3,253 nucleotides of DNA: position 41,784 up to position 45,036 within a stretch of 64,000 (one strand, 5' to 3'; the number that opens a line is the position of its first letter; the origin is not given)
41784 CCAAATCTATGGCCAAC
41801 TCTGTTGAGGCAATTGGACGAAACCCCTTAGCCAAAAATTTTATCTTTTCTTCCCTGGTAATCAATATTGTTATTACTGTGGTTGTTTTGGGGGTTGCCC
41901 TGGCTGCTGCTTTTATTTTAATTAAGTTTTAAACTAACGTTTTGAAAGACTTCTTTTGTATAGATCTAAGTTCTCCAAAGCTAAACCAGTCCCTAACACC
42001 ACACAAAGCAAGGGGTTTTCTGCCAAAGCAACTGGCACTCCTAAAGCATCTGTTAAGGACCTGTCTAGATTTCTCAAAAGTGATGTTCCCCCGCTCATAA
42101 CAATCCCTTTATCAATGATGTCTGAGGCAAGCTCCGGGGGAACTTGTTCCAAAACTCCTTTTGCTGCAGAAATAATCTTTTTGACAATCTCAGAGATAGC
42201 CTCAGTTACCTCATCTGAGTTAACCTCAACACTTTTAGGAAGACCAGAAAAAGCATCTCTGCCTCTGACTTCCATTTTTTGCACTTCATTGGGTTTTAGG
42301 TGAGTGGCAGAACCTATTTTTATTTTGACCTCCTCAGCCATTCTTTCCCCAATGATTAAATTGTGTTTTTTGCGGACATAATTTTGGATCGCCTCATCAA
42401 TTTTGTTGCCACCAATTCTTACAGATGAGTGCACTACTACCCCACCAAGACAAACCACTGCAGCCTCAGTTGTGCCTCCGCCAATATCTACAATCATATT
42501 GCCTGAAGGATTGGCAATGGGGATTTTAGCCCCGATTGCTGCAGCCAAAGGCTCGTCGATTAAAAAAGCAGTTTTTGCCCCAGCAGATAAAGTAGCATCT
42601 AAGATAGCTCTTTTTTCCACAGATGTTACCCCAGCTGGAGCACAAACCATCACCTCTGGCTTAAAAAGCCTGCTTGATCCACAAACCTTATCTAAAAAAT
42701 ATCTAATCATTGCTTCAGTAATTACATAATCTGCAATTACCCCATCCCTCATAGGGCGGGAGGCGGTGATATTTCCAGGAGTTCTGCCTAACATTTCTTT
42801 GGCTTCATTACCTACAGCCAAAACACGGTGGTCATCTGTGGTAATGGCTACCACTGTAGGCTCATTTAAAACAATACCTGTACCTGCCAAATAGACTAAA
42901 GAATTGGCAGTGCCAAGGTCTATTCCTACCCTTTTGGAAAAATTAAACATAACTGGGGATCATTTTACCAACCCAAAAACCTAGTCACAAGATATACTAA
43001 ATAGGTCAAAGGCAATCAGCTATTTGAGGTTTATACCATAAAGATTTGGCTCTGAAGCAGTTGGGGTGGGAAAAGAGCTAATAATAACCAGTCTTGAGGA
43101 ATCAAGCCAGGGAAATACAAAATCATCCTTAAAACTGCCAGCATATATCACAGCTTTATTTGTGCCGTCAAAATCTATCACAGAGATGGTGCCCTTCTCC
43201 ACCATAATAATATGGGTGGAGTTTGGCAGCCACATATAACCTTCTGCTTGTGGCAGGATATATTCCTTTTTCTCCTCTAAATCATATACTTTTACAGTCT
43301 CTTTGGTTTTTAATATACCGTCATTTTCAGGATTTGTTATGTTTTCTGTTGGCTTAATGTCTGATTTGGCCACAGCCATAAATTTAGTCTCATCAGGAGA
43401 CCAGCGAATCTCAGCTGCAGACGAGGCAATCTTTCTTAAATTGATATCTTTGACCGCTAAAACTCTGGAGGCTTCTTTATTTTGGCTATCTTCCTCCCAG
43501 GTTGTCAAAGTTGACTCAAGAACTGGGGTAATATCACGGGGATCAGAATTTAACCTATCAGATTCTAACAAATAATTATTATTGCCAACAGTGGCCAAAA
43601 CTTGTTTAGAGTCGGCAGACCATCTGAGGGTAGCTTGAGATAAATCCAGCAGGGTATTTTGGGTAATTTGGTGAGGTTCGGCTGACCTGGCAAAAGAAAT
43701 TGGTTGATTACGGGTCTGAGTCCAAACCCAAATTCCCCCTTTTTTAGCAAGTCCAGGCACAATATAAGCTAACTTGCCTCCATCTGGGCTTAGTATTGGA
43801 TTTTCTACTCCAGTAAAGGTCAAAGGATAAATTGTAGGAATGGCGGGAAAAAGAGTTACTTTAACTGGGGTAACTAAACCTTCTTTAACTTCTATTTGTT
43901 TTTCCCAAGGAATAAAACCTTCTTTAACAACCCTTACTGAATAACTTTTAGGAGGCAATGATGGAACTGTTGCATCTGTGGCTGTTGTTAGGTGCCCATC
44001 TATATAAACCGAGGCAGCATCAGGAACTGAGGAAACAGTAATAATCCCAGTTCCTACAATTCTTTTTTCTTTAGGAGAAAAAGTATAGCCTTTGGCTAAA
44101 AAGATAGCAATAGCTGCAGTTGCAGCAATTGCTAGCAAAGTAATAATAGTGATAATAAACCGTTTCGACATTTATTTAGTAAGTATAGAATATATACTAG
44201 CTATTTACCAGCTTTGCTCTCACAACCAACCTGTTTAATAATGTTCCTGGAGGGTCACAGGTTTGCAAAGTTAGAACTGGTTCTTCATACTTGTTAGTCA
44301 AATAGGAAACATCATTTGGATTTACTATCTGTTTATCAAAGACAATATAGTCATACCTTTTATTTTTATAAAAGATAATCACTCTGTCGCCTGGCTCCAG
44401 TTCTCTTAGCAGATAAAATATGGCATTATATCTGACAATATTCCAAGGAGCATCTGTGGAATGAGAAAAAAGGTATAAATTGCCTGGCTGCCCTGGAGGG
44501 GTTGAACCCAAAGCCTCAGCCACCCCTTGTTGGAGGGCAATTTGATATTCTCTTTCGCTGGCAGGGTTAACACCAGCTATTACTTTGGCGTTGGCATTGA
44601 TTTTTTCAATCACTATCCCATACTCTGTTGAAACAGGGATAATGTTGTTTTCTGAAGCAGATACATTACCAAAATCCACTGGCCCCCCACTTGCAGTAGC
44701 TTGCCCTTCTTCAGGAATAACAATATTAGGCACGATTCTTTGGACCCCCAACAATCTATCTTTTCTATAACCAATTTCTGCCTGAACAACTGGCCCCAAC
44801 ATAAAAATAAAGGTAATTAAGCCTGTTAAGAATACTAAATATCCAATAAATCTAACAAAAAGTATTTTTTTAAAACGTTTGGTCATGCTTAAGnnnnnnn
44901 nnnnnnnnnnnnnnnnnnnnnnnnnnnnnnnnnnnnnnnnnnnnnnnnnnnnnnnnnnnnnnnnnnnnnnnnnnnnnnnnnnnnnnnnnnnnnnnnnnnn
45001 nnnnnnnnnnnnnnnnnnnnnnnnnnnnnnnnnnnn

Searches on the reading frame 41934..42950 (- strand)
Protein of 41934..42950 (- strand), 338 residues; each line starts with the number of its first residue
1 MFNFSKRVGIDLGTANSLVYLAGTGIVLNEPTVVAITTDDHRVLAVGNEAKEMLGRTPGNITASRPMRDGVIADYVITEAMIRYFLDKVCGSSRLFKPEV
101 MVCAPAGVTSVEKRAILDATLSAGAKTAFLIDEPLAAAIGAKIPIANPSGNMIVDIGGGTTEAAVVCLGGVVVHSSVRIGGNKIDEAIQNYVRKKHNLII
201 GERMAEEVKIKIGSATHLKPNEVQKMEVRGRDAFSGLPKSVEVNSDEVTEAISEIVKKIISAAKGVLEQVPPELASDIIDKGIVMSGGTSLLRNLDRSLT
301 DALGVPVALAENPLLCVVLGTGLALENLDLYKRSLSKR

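Call 84: search_protein_families(library=pfam, proteins=[window:41934-42950:-], max_evalue=0.001)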
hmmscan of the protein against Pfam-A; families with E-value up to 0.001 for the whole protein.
window:41934-42950:- (338 aa): 7 families
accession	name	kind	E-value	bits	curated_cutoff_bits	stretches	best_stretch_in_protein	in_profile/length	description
PF06723.19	MreB_Mbl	-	5.4e-138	459.7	27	1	6-331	2-325/327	MreB/Mbl protein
PF14450.12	FtsA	-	3e-11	44.2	31.8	1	153-312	2-112/127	Cell division protein FtsA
PF00012.26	HSP70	-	2.9e-09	36.1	20.6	1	100-308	136-355/599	Hsp70 protein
PF00022.25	Actin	-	1.1e-08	34.6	27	1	31-205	31-200/410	Actin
PF25216.1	Volactin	-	1.2e-06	28.7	35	1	28-292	44-280/321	Volactin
PF06277.17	EutA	-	0.00046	19.6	27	1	154-226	148-219/475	Ethanolamine utilisation protein EutA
PF11104.14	PilM_2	-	0.00087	18.7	27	0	283-311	278-306/340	Type IV pilus assembly protein PilM;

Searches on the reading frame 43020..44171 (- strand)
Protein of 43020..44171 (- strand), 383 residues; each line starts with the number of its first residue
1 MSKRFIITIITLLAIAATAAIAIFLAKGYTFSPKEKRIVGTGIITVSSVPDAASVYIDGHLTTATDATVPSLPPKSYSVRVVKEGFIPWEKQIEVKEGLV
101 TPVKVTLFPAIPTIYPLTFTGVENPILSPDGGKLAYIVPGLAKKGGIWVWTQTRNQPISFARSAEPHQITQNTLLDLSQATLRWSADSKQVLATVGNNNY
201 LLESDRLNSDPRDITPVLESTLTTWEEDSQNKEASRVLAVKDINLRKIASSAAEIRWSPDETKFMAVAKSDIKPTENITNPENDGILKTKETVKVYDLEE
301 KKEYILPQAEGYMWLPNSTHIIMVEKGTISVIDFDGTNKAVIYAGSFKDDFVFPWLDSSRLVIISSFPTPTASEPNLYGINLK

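Call 84: search_protein_families(library=pfam, proteins=[window:43020-44171:-], max_evalue=0.001)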
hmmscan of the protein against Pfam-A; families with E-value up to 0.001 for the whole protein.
window:43020-44171:- (383 aa): 2 families
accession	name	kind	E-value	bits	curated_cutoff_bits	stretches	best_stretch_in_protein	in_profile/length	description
PF08308.17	PEGA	-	2.8e-15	56.4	20.8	1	42-107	2-67/71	PEGA domain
PF13620.12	CarboxypepD_reg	-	0.00053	20.7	32.3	0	68-107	41-81/82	Carboxypeptidase regulatory-like domain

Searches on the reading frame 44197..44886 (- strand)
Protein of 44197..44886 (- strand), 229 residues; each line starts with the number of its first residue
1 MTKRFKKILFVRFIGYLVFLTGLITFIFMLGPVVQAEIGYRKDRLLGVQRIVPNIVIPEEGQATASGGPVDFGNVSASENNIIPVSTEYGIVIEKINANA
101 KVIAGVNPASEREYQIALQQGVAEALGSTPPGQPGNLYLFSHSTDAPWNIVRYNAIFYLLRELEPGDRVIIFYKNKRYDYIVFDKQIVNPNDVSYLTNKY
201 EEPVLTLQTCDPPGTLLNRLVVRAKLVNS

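Call 84: search_protein_families(library=pfam, proteins=[window:44197-44886:-], max_evalue=0.001)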
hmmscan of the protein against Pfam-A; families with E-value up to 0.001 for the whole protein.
window:44197-44886:- (229 aa): 1 family
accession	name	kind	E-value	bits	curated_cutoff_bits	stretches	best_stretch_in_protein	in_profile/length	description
PF04203.18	Sortase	-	1.8e-22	79.8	26.6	1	91-227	1-125/125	Sortase domain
